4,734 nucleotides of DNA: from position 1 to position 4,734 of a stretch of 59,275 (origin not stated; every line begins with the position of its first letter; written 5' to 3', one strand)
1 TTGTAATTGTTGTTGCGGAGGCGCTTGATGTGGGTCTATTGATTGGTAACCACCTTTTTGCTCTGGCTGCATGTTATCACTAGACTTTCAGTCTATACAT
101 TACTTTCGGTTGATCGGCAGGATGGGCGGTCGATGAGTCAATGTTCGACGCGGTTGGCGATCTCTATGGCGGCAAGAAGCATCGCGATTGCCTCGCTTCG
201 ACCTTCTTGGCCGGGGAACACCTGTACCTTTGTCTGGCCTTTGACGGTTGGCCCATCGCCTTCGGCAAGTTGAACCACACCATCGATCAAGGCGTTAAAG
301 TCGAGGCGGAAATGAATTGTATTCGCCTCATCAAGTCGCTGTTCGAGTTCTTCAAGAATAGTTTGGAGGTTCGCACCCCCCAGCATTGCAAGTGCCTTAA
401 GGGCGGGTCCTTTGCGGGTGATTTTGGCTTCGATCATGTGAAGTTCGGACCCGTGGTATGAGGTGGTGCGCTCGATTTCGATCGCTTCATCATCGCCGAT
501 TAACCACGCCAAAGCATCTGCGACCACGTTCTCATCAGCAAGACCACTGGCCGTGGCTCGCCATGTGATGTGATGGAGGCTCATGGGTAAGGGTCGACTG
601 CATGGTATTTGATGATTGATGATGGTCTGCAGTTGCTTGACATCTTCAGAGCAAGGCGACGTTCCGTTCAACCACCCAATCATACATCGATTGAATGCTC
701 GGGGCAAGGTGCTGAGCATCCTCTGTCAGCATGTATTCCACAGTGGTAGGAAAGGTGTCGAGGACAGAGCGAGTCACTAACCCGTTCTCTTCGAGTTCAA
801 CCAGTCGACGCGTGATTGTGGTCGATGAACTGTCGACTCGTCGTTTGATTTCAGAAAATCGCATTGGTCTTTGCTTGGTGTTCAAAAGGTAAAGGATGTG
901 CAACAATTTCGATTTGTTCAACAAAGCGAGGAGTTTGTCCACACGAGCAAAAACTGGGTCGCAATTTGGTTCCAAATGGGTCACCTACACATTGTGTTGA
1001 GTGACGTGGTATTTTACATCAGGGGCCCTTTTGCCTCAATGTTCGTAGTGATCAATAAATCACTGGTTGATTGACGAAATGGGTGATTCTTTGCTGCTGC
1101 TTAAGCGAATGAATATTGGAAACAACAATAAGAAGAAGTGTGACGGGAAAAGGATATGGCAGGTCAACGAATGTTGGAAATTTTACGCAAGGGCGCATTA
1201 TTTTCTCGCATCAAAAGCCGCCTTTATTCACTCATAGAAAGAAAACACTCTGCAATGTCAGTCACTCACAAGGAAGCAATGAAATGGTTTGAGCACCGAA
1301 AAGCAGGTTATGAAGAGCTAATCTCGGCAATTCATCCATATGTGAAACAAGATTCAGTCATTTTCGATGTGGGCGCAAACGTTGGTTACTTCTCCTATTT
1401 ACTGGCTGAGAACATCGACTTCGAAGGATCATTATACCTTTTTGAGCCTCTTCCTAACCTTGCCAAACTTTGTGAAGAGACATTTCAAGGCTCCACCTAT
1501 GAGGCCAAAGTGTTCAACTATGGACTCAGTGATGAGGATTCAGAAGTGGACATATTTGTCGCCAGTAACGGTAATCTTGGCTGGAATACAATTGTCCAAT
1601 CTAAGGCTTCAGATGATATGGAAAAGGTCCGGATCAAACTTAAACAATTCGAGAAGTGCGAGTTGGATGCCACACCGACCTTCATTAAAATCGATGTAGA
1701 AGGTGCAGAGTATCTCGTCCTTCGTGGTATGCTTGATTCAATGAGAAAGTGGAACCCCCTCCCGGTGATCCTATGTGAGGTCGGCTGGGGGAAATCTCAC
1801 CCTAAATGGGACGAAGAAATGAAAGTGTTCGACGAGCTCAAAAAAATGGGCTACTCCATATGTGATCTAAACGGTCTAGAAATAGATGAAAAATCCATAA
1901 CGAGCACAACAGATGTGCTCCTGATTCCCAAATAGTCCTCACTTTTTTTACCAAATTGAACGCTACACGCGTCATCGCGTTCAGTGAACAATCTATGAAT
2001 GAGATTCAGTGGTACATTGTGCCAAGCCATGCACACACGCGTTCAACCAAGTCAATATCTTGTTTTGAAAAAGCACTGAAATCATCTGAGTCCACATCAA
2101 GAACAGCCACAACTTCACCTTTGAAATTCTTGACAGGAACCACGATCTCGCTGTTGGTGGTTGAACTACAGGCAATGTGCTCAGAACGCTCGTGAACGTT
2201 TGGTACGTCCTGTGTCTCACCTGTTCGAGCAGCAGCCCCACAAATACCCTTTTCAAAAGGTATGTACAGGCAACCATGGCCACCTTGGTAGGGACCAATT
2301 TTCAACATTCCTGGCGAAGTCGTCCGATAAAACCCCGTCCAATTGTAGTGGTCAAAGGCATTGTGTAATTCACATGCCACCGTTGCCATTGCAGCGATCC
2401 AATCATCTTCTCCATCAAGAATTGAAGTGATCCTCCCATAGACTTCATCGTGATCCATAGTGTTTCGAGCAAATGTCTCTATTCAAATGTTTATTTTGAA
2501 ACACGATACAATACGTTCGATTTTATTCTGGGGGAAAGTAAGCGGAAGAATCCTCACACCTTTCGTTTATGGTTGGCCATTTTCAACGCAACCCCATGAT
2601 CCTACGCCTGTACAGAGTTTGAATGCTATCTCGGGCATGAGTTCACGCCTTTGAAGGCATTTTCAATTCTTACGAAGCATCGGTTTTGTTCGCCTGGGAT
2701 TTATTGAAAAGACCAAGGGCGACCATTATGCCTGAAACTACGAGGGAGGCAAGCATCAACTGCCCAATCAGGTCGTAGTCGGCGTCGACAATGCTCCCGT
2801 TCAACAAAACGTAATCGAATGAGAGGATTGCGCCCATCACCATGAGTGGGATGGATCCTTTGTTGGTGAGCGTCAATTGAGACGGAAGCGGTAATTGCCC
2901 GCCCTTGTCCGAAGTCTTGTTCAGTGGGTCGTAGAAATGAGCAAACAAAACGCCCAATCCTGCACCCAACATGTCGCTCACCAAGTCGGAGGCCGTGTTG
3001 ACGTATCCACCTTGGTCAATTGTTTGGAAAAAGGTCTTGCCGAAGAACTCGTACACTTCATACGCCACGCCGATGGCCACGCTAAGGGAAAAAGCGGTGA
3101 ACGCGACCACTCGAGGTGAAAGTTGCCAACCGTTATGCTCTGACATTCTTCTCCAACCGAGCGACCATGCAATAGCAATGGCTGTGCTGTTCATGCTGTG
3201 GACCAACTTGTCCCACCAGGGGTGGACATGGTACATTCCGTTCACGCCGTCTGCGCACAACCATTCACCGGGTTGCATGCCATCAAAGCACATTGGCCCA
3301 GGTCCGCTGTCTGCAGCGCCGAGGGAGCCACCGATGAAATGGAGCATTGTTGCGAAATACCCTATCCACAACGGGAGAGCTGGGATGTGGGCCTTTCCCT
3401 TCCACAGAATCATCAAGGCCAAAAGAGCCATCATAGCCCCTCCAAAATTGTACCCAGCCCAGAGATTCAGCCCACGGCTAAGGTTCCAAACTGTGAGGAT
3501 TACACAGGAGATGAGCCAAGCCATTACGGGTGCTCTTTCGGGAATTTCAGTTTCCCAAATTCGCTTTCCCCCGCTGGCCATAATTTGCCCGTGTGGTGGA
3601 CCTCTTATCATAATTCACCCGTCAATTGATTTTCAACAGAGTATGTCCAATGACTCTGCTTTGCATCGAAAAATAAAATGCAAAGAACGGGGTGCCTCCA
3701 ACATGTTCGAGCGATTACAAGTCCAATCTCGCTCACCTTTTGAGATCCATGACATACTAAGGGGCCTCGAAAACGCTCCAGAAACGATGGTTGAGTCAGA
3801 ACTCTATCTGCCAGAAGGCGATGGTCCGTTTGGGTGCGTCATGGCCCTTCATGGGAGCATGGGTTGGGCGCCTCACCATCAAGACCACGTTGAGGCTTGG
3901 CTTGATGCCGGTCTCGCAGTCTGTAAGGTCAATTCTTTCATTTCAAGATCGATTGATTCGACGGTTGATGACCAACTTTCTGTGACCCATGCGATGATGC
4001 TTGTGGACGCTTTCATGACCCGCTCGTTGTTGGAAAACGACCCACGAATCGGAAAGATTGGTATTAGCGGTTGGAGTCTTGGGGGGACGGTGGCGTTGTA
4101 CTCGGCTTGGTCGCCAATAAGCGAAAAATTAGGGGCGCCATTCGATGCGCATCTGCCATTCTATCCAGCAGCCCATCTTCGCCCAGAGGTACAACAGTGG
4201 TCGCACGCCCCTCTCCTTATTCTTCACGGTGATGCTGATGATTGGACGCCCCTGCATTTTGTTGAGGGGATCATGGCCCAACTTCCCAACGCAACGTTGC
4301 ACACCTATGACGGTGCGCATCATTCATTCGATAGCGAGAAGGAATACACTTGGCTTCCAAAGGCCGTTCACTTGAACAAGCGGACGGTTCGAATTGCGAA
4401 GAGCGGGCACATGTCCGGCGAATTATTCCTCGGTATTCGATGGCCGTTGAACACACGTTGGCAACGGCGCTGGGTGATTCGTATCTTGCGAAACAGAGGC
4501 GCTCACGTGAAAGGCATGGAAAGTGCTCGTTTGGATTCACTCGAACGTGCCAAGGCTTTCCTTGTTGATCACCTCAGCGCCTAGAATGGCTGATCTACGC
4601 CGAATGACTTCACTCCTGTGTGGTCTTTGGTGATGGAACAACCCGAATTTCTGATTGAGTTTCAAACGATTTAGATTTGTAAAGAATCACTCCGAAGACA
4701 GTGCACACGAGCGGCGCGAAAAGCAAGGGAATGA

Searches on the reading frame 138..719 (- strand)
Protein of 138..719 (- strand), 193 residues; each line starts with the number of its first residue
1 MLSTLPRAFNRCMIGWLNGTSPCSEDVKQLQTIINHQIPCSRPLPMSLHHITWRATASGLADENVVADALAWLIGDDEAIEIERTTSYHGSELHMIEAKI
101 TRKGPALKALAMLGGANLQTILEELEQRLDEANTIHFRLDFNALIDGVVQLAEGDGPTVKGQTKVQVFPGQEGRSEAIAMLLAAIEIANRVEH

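Call 84: search_protein_families(library=pfam, proteins=[window:138-719:-], max_evalue=0.001)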
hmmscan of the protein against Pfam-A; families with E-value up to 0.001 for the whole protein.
window:138-719:- (193 aa): 1 family
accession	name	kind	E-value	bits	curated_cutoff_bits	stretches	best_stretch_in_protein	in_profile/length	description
PF01877.22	RNA_binding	-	1.3e-12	48.5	26.9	1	51-156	2-112/120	RNA binding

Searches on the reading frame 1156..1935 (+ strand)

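Call 84: search_protein_families(library=pfam, proteins=[window:1156-1935:+], max_evalue=0.001)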
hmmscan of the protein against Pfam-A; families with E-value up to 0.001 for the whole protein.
window:1156-1935:+ (259 aa): 2 families
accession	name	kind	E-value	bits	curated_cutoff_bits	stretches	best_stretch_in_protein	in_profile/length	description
PF05050.19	Methyltransf_21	-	7e-15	56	22.7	1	71-234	1-172/173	Methyltransferase FkbM domain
PF05575.17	V_cholerae_RfbT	-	9.4e-06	25.6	27.9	1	60-207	74-225/286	Vibrio cholerae RfbT protein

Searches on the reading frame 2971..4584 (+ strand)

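Call 84: search_protein_families(library=pfam, proteins=[window:2971-4584:+], max_evalue=0.001)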
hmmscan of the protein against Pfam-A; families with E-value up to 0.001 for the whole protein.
window:2971-4584:+ (537 aa): 2 families
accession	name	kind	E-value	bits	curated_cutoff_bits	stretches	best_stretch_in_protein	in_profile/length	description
PF01738.24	DLH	-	1.2e-09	38.6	21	1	337-458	71-193/217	Dienelactone hydrolase family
PF20408.4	Abhydrolase_11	-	5.5e-05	23.4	27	1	361-458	76-172/193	Alpha/beta hydrolase domain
